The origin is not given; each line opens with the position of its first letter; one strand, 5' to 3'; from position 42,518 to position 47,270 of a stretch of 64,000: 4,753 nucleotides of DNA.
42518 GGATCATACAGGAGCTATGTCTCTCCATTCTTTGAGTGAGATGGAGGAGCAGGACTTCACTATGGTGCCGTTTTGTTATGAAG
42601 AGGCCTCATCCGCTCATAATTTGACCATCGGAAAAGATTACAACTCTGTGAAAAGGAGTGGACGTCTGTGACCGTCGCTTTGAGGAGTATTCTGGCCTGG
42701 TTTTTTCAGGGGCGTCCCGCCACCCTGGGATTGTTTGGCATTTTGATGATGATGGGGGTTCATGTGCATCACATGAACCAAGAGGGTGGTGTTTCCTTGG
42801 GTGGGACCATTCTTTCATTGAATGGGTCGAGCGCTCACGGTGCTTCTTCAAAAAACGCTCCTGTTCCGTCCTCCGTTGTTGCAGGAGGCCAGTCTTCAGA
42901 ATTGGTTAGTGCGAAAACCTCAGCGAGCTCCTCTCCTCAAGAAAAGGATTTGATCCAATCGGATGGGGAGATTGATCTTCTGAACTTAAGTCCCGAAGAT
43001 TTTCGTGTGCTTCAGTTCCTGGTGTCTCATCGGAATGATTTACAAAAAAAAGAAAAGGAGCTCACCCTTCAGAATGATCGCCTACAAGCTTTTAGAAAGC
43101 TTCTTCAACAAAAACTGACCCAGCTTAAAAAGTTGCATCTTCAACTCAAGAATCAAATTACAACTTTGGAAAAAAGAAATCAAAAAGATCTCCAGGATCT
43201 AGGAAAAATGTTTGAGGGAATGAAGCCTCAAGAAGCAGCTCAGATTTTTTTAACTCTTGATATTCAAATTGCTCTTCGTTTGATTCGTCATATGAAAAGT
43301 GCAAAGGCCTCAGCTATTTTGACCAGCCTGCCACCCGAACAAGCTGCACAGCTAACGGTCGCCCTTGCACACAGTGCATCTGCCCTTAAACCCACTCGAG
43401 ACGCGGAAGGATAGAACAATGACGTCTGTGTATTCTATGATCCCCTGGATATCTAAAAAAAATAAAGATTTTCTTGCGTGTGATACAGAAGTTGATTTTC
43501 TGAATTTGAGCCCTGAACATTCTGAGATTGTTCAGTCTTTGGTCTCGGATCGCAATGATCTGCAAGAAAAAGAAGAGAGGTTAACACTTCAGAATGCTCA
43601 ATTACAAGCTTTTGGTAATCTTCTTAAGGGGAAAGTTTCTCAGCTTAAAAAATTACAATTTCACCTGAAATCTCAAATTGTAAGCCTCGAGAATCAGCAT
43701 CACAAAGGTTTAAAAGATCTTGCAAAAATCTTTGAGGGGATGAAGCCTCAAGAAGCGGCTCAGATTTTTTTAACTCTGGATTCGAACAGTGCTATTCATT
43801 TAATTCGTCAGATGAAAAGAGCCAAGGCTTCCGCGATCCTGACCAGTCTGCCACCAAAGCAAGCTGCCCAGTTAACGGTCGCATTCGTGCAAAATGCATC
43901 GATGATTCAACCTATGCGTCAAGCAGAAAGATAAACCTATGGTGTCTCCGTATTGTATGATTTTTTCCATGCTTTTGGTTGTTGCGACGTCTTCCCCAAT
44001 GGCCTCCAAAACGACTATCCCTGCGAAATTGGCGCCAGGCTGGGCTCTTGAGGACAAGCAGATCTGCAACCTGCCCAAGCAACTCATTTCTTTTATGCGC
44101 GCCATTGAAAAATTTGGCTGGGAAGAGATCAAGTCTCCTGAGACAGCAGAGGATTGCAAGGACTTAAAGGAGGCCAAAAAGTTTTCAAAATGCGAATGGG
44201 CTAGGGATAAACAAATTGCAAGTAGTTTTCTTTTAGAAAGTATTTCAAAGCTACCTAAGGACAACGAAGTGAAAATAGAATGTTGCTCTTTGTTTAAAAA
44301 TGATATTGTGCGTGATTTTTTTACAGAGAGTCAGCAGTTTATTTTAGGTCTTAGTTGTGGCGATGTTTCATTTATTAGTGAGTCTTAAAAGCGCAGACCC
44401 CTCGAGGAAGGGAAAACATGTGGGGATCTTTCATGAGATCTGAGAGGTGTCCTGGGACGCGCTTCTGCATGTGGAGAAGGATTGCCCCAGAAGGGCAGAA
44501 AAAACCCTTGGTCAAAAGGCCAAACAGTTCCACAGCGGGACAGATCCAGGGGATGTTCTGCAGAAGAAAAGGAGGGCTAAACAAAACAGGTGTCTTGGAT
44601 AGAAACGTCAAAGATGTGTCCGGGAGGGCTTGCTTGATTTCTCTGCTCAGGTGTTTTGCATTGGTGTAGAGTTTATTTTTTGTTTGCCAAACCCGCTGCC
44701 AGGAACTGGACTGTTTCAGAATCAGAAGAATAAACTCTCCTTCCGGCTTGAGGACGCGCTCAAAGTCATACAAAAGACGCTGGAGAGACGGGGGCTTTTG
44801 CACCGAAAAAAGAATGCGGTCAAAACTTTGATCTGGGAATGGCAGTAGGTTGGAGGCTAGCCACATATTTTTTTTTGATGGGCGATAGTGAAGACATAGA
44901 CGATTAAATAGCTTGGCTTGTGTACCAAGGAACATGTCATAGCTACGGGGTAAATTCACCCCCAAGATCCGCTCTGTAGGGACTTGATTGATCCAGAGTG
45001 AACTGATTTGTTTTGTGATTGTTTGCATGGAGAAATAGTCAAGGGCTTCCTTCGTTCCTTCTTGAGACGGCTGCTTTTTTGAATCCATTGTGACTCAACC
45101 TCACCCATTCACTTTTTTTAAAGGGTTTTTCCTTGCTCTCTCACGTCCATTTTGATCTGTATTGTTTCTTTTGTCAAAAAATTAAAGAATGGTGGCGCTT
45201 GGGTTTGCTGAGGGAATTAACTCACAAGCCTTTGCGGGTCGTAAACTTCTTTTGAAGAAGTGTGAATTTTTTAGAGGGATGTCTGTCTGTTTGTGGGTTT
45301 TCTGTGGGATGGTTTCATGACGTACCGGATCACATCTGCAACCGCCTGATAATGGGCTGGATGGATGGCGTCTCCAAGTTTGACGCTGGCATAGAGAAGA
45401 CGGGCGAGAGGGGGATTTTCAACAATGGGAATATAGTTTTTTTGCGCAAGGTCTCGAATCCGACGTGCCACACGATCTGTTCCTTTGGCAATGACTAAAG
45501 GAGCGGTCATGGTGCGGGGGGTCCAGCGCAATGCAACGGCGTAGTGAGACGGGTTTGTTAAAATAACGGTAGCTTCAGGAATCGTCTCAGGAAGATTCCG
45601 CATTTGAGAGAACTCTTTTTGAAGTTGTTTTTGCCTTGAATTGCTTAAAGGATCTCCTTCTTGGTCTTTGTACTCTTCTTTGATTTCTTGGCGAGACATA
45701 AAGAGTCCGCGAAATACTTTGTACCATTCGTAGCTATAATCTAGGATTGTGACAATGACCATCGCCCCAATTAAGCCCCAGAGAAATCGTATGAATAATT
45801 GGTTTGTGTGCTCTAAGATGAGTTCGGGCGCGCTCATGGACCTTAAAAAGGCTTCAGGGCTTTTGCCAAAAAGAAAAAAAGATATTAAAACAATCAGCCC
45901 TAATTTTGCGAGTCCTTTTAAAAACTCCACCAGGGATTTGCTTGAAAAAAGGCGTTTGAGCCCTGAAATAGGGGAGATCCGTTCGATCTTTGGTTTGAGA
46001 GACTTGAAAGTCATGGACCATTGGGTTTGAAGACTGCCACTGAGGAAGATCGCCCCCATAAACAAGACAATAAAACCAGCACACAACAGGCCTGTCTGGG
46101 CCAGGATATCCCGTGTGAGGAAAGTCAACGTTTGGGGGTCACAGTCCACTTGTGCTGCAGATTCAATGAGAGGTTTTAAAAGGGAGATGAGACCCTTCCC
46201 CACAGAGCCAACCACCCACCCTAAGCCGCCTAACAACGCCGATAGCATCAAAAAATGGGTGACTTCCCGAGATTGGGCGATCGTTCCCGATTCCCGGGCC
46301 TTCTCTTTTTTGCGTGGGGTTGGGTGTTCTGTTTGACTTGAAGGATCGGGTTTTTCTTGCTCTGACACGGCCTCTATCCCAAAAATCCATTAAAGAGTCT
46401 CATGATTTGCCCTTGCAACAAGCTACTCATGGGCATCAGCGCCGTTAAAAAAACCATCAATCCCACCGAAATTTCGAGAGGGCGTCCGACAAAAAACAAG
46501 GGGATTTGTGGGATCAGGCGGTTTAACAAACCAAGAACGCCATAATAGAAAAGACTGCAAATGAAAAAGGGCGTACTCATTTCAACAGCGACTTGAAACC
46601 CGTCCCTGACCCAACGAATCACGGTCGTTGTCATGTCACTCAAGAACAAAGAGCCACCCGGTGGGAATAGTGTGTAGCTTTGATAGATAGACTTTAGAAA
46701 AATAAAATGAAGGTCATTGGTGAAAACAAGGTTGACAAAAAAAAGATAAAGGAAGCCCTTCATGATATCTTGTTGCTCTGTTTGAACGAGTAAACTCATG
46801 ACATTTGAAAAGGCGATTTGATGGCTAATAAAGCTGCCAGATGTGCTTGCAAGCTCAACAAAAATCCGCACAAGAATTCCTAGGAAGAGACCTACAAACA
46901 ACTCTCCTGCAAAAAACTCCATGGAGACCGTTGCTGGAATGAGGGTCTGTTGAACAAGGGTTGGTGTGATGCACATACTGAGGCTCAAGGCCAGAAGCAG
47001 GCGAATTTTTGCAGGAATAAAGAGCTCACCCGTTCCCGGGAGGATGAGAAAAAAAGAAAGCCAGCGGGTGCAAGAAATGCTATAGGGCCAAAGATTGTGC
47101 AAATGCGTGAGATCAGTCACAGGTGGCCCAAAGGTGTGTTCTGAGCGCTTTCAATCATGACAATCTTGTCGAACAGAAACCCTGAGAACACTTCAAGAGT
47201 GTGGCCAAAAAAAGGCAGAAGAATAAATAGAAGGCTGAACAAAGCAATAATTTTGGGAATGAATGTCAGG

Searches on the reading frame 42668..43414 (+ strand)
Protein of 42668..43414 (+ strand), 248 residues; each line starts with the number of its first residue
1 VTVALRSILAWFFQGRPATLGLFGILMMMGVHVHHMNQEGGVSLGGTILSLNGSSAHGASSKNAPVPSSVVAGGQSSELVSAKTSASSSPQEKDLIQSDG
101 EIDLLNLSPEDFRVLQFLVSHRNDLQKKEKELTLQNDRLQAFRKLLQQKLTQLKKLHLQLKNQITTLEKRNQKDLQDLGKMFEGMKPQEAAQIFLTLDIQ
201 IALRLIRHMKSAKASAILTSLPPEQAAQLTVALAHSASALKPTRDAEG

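Call 75: search_protein_families(library=pfam, proteins=[window:42668-43414:+], max_evalue=0.001)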
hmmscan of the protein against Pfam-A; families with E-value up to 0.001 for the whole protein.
window:42668-43414:+ (248 aa): 1 family
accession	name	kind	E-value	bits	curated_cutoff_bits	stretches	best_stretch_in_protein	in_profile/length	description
PF03448.22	MgtE_N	-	1.8e-06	28.8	25.9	1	180-234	44-98/102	MgtE intracellular N domain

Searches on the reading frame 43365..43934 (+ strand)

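Call 75: search_protein_families(library=pfam, proteins=[window:43365-43934:+], max_evalue=0.001)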
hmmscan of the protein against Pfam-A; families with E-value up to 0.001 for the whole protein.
window:43365-43934:+ (189 aa): 1 family
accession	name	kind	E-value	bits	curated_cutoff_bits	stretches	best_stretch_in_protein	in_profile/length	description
PF03448.22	MgtE_N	-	9.2e-08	33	25.9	1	120-170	43-93/102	MgtE intracellular N domain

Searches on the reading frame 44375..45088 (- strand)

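Call 75: search_protein_families(library=pfam, proteins=[window:44375-45088:-], max_evalue=0.001)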
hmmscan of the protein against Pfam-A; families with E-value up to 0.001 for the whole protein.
window:44375-45088:- (237 aa): 1 family
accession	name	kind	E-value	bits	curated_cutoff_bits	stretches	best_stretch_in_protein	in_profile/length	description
PF08241.18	Methyltransf_11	-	0.00079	20.5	21.2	0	82-121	54-95/95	Methyltransferase domain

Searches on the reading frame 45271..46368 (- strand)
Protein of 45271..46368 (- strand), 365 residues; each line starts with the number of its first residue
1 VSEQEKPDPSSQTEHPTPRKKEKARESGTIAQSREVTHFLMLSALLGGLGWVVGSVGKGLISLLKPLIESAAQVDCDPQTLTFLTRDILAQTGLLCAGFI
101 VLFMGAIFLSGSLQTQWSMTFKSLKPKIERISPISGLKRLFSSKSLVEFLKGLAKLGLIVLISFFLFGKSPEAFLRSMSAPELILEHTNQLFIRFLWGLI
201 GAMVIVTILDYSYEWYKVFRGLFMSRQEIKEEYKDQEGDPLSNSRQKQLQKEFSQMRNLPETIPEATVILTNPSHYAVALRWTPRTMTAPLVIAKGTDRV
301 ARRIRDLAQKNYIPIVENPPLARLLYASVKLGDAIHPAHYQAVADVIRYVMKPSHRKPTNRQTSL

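Call 75: search_protein_families(library=pfam, proteins=[window:45271-46368:-], max_evalue=0.001)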
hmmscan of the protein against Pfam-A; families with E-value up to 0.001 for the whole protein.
window:45271-46368:- (365 aa): 1 family
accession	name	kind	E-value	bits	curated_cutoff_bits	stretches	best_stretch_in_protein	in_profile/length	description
PF01312.24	Bac_export_2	-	1.1e-103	347.5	24.4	1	11-350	2-335/335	FlhB HrpN YscU SpaS Family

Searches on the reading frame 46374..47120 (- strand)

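Call 75: search_protein_families(library=pfam, proteins=[window:46374-47120:-], max_evalue=0.001)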
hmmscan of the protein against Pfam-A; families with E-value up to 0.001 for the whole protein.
window:46374-47120:- (248 aa): 1 family
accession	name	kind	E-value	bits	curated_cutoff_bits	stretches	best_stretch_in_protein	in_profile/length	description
PF01311.25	Bac_export_1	-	1.4e-41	143.1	27.8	1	15-239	6-227/230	Bacterial export proteins, family 1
